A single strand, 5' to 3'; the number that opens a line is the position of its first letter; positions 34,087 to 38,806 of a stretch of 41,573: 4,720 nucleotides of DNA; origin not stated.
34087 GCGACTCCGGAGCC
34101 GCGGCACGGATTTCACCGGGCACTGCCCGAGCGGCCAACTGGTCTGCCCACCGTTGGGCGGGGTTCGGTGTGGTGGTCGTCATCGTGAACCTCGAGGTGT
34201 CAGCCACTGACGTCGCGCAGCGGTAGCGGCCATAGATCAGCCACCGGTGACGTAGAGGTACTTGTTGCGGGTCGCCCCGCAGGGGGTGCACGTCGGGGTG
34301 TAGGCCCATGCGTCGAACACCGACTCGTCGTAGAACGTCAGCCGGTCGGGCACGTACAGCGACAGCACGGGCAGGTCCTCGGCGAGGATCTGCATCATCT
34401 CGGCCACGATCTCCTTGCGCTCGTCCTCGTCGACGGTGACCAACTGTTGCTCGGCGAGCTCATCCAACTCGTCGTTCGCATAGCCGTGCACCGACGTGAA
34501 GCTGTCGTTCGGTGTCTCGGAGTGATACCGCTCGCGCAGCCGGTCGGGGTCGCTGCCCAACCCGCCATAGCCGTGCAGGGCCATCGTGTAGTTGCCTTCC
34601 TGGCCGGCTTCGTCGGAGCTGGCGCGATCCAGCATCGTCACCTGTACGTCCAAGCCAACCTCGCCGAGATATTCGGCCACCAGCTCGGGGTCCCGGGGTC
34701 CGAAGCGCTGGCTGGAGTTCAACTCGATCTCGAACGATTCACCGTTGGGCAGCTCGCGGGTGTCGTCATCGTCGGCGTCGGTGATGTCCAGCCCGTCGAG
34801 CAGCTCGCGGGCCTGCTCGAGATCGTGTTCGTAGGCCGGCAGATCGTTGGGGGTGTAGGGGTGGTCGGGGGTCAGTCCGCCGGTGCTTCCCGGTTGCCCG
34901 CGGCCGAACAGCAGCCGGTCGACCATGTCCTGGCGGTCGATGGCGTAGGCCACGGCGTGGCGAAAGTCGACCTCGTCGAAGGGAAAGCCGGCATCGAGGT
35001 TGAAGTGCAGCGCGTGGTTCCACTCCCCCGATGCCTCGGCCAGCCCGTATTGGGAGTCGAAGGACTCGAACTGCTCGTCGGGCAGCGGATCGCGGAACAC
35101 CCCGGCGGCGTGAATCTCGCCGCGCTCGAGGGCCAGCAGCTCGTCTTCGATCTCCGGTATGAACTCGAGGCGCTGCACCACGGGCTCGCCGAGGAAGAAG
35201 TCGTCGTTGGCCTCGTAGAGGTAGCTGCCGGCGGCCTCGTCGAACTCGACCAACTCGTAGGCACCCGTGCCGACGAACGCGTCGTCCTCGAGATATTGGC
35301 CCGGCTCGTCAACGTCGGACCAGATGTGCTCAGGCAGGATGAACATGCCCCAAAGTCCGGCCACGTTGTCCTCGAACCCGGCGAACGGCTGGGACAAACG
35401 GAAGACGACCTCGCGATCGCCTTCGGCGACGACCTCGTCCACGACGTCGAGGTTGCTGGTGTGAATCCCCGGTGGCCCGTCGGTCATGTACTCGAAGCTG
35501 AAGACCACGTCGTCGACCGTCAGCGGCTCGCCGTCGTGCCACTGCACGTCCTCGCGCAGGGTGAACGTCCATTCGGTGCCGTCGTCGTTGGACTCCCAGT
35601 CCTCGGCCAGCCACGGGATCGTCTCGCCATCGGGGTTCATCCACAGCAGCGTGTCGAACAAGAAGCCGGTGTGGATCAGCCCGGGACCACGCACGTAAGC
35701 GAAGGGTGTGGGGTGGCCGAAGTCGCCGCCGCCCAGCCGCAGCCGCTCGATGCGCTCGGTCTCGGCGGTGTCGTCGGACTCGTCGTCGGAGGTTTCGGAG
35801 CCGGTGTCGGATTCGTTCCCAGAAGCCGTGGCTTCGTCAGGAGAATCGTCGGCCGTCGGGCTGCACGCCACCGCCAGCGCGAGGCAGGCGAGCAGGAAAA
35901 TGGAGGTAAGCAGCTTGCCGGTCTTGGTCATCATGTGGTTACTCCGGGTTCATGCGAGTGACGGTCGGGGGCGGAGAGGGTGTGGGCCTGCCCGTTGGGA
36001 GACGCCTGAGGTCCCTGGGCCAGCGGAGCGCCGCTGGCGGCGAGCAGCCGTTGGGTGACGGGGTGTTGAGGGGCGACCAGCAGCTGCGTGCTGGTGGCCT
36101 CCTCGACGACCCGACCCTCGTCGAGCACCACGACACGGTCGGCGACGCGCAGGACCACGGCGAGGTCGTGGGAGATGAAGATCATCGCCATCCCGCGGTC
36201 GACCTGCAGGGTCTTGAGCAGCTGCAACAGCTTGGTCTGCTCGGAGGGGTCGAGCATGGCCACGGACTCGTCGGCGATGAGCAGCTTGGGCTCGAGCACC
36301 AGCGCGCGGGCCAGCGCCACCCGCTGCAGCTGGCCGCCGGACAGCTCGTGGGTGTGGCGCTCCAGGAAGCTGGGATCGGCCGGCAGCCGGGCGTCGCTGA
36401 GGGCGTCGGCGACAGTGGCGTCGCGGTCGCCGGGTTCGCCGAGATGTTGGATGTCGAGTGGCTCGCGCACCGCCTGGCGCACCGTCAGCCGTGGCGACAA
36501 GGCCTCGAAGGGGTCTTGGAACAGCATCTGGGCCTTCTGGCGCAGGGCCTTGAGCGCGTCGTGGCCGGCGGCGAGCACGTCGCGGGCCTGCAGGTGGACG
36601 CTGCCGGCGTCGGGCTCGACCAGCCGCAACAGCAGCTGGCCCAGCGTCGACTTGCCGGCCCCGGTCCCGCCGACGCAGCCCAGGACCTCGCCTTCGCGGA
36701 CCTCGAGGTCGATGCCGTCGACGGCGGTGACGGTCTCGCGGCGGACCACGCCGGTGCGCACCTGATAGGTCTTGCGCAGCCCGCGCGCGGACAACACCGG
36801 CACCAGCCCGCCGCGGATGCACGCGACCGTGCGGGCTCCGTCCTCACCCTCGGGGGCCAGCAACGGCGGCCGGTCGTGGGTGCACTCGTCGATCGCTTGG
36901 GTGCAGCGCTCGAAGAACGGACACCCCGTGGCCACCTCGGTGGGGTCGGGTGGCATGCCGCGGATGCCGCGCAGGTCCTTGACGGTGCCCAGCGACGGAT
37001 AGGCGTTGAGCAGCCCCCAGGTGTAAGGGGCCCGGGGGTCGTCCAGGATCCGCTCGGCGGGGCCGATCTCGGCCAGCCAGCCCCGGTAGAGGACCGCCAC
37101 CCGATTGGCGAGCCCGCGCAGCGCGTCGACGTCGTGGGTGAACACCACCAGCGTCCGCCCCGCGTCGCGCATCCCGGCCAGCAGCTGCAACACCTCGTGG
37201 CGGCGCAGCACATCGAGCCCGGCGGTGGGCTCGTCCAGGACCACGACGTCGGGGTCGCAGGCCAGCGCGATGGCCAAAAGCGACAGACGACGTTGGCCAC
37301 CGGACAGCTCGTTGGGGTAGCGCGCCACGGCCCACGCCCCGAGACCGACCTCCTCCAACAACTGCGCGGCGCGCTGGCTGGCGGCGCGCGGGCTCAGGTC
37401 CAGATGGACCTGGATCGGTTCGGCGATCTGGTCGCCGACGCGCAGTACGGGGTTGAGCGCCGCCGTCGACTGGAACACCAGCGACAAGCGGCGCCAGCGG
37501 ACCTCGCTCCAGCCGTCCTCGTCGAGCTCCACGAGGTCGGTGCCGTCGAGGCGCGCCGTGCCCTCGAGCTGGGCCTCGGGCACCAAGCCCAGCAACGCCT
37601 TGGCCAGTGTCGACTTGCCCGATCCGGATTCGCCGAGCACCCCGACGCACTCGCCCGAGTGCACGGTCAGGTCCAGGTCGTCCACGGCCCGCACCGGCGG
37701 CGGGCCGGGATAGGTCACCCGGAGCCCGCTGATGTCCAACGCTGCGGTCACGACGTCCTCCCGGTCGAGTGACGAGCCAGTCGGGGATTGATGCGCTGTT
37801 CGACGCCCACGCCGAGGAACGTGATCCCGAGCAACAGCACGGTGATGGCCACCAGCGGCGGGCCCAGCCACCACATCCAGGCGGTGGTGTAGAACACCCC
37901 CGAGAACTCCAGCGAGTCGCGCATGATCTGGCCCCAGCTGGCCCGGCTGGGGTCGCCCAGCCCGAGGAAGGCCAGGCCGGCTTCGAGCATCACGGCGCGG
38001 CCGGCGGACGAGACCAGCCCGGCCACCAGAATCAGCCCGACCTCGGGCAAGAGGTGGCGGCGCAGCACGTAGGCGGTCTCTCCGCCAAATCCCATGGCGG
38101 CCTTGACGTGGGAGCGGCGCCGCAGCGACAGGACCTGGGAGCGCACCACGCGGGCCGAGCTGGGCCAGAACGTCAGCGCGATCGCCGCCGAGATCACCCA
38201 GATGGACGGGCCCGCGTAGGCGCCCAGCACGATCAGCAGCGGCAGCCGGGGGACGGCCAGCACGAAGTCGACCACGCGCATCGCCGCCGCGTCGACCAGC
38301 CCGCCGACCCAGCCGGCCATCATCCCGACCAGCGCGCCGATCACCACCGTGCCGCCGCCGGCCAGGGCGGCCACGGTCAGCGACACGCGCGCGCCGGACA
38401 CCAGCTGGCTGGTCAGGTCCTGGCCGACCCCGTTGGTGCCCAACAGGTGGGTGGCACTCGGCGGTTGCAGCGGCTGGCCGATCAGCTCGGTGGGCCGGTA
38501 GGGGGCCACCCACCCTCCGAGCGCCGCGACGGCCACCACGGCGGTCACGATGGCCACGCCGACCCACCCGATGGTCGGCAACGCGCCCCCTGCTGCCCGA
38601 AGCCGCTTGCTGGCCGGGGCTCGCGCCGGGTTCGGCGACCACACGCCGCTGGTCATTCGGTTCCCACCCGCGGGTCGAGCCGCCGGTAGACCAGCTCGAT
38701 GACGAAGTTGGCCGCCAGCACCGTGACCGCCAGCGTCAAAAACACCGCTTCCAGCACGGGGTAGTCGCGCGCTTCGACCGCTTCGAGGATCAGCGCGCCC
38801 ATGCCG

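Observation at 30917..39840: Atypical ABC importer operon: two tethered paralogous SBPs, an embedded SAM methyltransferase and an FmdE-like zinc-ribbon protein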

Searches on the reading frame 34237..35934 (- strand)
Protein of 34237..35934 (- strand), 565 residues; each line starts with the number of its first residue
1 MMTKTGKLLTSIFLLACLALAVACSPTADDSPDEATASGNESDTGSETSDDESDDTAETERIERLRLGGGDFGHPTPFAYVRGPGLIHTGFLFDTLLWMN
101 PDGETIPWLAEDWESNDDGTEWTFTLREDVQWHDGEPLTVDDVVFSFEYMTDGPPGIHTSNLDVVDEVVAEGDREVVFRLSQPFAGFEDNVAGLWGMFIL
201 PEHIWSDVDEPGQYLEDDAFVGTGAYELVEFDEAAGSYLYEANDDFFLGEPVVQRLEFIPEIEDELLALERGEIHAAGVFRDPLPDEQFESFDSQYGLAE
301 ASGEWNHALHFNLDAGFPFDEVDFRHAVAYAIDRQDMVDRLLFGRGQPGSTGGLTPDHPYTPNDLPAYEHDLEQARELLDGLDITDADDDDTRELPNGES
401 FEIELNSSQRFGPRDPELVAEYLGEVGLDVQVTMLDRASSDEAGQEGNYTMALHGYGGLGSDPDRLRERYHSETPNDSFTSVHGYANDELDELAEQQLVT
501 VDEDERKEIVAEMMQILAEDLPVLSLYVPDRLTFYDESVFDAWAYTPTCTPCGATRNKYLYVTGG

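Call 3: search_protein_families(library=pfam, proteins=[window:34237-35934:-], max_evalue=0.01)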
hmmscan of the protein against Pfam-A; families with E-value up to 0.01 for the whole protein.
window:34237-35934:- (565 aa): 1 family
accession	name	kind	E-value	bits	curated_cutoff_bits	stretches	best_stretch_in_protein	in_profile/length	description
PF00496.27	SBP_bac_5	-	4.2e-71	240.4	32.4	1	105-475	2-365/368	Bacterial extracellular solute-binding proteins, family 5 Middle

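Call 9: search_protein_families(library=ncbifam, proteins=[window:34237-35934:-], max_evalue=0.001)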
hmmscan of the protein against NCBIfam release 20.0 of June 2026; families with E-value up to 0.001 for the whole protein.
window:34237-35934:- (565 aa): 12 families
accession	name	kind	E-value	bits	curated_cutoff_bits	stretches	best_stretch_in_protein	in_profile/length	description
NF045467.1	Opp4A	equivalog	1.5e-41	142.3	650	2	219-538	206-537/556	oligopeptide ABC transporter substrate-binding protein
TIGR02294.1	nickel_nikA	equivalog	1.1e-36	126.5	393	1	71-520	15-464/501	nickel ABC transporter substrate-binding protein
TIGR04028.1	SBP_KPN_01854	hypoth_equivalog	1.2e-29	103.3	468.5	2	93-192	31-135/509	TIGR04028 family ABC transporter substrate-binding protein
NF047575.1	opine_bind_CntA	exception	2.2e-25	89.2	800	1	88-520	61-496/535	staphylopine-dependent metal ABC transporter substrate-binding lipoprotein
NF045468.1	Opp5A_nikA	equivalog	1.8e-23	82.8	600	1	94-386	46-320/488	nickel ABC transporter substrate-binding protein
NF011689.0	PRK15109.1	equivalog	3.7e-21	75.4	560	1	92-535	65-516/547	ABC transporter substrate-binding protein SapA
NF043070.1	DppA_dipep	equivalog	4e-17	61.9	1005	1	104-524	73-501/535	dipeptide ABC transporter periplasmic-binding protein DppA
NF011684.0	PRK15104.1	equivalog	2.3e-14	53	947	1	92-152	69-128/543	oligopeptide ABC transporter substrate-binding protein OppA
NF011942.0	PRK15413.1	equivalog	6.5e-13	48.2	594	1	107-529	73-483/512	glutathione ABC transporter substrate-binding protein GsiB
NF007287.0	PRK09755.1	equivalog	1.4e-12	47.2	1098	1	92-152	63-123/535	ABC transporter substrate-binding protein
NF010149.0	PRK13626.1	equivalog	9.3e-05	21.3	476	1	93-266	151-311/552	HTH-type transcriptional regulator SgrR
NF043077.1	MMSYN1_0169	equivalog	0.00052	18.6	650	1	92-134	68-110/896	oligopeptide ABC transporter substrate-binding protein OppA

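Call 12: search_solved_structures(query=window:34237-35934:-, max_evalue=0.00001)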
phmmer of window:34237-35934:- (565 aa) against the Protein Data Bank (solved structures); distinct sequences matched with E-value up to 0.00001: 93 (the best 60 are shown).
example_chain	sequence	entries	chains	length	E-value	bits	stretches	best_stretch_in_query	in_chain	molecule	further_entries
6lzu_A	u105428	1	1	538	3.9e-33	118.1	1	89-543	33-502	Peptide ABC transporter, periplasmic peptide-binding protein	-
6lzv_A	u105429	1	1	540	7.5e-33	117.2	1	89-543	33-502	Peptide ABC transporter, periplasmic peptide-binding protein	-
5yqw_A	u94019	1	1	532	9.6e-33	116.9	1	89-543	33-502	Peptide ABC transporter, periplasmic peptide-binding protein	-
6lzw_A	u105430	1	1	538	9.8e-33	116.8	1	89-543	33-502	Peptide ABC transporter, periplasmic peptide-binding protein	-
6lzt_A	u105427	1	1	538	1e-32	116.8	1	89-543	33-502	Peptide ABC transporter, periplasmic peptide-binding protein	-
6lzq_A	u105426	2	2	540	1e-32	116.8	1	89-543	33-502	Peptide ABC transporter, periplasmic peptide-binding protein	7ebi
7ebm_A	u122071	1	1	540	1.1e-32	116.6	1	89-543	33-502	Peptide ABC transporter, periplasmic peptide-binding protein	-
5isu_A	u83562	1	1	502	1.7e-31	112.7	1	96-536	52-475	Lmo0135 protein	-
2noo_A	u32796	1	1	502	2.2e-29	105.8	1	90-523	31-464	Nickel-binding periplasmic protein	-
8spm_A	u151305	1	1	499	2.4e-28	102.4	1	88-523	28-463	Nickel ABC transporter, nickel/metallophore periplasmic binding protein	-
3mzb_A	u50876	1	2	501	2.4e-28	102.4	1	88-523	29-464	Nickel-binding periplasmic protein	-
1zlq_A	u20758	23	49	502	2.4e-28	102.4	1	88-523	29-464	Nickel-binding periplasmic protein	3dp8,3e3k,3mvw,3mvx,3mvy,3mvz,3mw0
1uiu_A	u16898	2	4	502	2.4e-28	102.3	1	88-523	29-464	Nickel-binding periplasmic protein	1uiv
3qim_A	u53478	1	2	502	4.6e-28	101.4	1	88-522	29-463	Nickel-binding periplasmic protein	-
9t0v_A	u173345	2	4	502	4.6e-28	101.4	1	88-522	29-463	Nickel-binding periplasmic protein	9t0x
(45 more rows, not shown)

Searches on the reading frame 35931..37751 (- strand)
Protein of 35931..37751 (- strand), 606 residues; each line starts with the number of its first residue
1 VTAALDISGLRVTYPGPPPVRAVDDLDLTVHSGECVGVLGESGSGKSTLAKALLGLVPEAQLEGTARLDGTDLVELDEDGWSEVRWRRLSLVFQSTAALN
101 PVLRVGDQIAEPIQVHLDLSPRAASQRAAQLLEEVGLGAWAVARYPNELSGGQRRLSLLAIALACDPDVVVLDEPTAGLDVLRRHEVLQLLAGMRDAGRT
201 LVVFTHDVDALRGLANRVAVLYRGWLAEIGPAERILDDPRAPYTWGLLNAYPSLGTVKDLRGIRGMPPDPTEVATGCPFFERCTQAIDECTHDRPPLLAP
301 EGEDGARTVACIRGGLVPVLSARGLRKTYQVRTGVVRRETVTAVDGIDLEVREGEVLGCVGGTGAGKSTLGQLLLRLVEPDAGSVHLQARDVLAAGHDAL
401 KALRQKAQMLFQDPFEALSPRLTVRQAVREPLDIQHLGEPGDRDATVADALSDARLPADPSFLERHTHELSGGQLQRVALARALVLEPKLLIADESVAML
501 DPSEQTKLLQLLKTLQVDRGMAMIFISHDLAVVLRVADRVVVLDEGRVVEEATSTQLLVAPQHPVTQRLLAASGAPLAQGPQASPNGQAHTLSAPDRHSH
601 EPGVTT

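Call 3: search_protein_families(library=pfam, proteins=[window:35931-37751:-], max_evalue=0.01)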
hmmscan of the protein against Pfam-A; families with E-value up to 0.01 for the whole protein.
window:35931-37751:- (606 aa): 18 families
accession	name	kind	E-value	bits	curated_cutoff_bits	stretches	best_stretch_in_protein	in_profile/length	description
PF00005.33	ABC_tran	-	1.2e-59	201.2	25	2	345-497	2-136/137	ABC transporter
PF08352.17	oligo_HPY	-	5.7e-22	78.3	27.1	1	228-290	2-65/65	Oligopeptide/dipeptide transporter, C-terminal region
PF13304.12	AAA_21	-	1.2e-10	42.5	27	1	145-207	234-299/304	AAA domain, putative AbiEii toxin, Type IV TA system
PF02463.25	SMC_N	-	6.2e-10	39.3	40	1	35-211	26-202/220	RecF/RecN/SMC N terminal domain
PF13401.12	AAA_22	-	2.9e-08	34.5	27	1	356-526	7-121/130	AAA domain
PF13555.12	AAA_29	-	1e-05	25.6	27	0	29-55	18-44/61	P-loop containing region of AAA domain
PF13191.12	AAA_16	-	2.4e-05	25.3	32.6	1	30-173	19-139/167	AAA ATPase domain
PF20703.3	nSTAND1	-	9e-05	22.7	27.1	1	23-65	23-65/379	Novel STAND NTPase 1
PF01935.23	DUF87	-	0.00019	22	23.2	0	36-54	26-44/220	Helicase HerA, central domain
PF03193.22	RsgA_GTPase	-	0.00024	21.4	30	0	29-55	103-128/174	RsgA GTPase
PF13238.12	AAA_18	-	0.00091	20.1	29.4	0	36-53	1-18/128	AAA domain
PF14532.12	Sigma54_activ_2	-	0.0018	19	25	0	424-526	14-106/138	Sigma-54 interaction domain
PF06414.18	Zeta_toxin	-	0.0022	17.9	22.3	0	360-392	22-53/199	Zeta toxin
PF13558.12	SbcC_Walker_B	-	0.0023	18.6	27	0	166-192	63-89/90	SbcC/RAD50-like, Walker B motif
PF20720.3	nSTAND3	-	0.0029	17.8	27.2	0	34-54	18-38/155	Novel STAND NTPase 3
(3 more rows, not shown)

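Call 9: search_protein_families(library=ncbifam, proteins=[window:35931-37751:-], max_evalue=0.001)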
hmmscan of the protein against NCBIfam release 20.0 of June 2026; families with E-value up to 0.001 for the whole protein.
window:35931-37751:- (606 aa): 195 families (the best 25 are shown)
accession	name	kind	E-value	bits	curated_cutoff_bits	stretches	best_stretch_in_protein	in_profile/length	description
NF008453.0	PRK11308.1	subfamily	8.5e-128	426.3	408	2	318-573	11-265/334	dipeptide ABC transporter ATP-binding protein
NF011659.0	PRK15079.1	equivalog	1.7e-116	388.6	540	2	337-576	33-271/334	murein tripeptide/oligopeptide ABC transporter ATP binding protein OppF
TIGR02769.1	nickel_nikE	equivalog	2.3e-110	368.2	332.55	2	320-572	3-252/265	nickel import ATP-binding protein NikE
NF043071.1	DppF_dipep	equivalog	4.3e-109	364.9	660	2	318-573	12-266/331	dipeptide ABC transporter ATP-binding subunit DppF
NF007613.0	PRK10261.1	equivalog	1.6e-108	363.8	1077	2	318-579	312-571/623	glutathione ABC transporter ATP-binding protein GsiA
NF007010.1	PRK09473.1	subfamily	6.2e-102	340.6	575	2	5-299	2-302/318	oligopeptide ABC transporter ATP-binding protein OppD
NF007739.0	PRK10419.1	subfamily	3.6e-101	338.2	354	2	319-572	3-253/268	nickel ABC transporter ATP-binding protein NikE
NF011713.0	PRK15134.1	equivalog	9.6e-101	338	834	2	314-572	270-528/529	microcin C ABC transporter ATP-binding protein YejF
TIGR02770.1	nickel_nikD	equivalog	5e-97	323.8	318.7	2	344-572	2-228/230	nickel import ATP-binding protein NikD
NF008246.0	PRK11022.1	equivalog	7.1e-94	314.5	541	2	5-300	4-307/326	dipeptide ABC transporter ATP-binding protein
NF047576.1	opine_ATP_CntF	equivalog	9.6e-90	300.4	385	2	342-572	18-252/264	staphylopine uptake ABC transporter ATP-binding protein CntF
NF047578.1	opine_ATP_CntD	equivalog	9.3e-89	297.2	380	2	342-572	18-252/266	staphylopine uptake ABC transporter ATP-binding protein CntD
NF043079.1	MMSYN1_0167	equivalog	2e-86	291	740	4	81-297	300-521/561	oligopeptide ABC transporter ATP-binding protein OppD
TIGR04521.1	ECF_ATPase_2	equivalog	1.1e-84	283.9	330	2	340-560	17-235/279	energy-coupling factor transporter ATPase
TIGR01186.1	proV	subfamily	1.5e-82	277.6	326.6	2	342-563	7-223/363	betaine/proline/choline family ABC transporter ATP-binding protein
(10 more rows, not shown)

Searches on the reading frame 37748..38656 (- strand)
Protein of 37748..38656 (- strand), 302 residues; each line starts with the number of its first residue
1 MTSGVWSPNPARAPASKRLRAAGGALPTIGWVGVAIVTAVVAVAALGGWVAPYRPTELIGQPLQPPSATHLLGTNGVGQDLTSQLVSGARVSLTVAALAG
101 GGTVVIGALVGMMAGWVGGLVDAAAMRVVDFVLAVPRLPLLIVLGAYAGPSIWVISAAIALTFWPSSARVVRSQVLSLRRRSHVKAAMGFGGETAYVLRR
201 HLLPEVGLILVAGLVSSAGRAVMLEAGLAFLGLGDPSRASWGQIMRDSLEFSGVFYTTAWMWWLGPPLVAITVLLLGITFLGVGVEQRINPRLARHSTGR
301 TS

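Call 3: search_protein_families(library=pfam, proteins=[window:37748-38656:-], max_evalue=0.01)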
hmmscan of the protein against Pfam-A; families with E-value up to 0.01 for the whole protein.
window:37748-38656:- (302 aa): 2 families
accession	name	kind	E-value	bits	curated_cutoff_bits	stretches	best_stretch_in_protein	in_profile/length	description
PF00528.27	BPD_transp_1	-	6.5e-18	65.5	26.4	1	107-294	1-183/184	Binding-protein-dependent transport system inner membrane component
PF12911.12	OppC_N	-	0.0016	18.7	23.9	1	30-66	16-53/53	N-terminal TM domain of oligopeptide transport permease C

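Call 9: search_protein_families(library=ncbifam, proteins=[window:37748-38656:-], max_evalue=0.001)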
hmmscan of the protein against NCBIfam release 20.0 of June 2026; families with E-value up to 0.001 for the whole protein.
window:37748-38656:- (302 aa): 14 families
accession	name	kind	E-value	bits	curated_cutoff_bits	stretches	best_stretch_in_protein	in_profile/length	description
NF045476.1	Opp4C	equivalog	2.8e-58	197.4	350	1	32-292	18-278/278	oligopeptide ABC transporter permease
NF045474.1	Opp2C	equivalog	1.8e-45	155.4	300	1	59-288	9-234/236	nickel transporter permease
TIGR02790.1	nickel_nikC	equivalog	1e-41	143.2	358.45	1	32-263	3-234/258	nickel ABC transporter permease subunit NikC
NF007376.0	PRK09881.1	equivalog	1.2e-39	136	434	1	31-293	34-293/298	D,D-dipeptide ABC transporter permease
NF045473.1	Opp1C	equivalog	4.4e-39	134.5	350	1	30-293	7-267/267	nickel/cobalt ABC transporter permease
NF007738.0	PRK10417.1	equivalog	9.3e-39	133.6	335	1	33-295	14-273/277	nickel ABC transporter permease subunit NikC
NF008160.0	PRK10913.1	equivalog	6e-36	124.4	483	1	32-293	34-298/300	dipeptide ABC transporter permease DppC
NF045475.1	Opp3C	equivalog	1.2e-35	123.3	450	1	69-293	107-327/328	oligopeptide ABC transporter permease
NF011662.0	PRK15082.1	equivalog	9.8e-31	107.2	484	1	32-295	41-302/303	glutathione ABC transporter permease GsiD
NF011935.0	PRK15406.1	equivalog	3.4e-30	105.8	433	1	67-292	79-300/302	oligopeptide ABC transporter permease OppC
NF043080.1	MMSYN1_0166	equivalog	1.1e-29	103.4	370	1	34-276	44-288/307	oligopeptide ABC transporter permease OppC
NF047573.1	opine_perm_CntC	exception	1.2e-29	103.5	440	1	32-293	13-271/271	staphylopine uptake ABC transporter permease subunit CntC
NF011691.0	PRK15111.1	equivalog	4e-26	92.3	379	1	31-290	30-292/296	putrescine export ABC transporter permease SapC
NF011596.0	PRK15021.1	subfamily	1.8e-17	63.4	439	1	64-291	115-337/341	microcin C ABC transporter permease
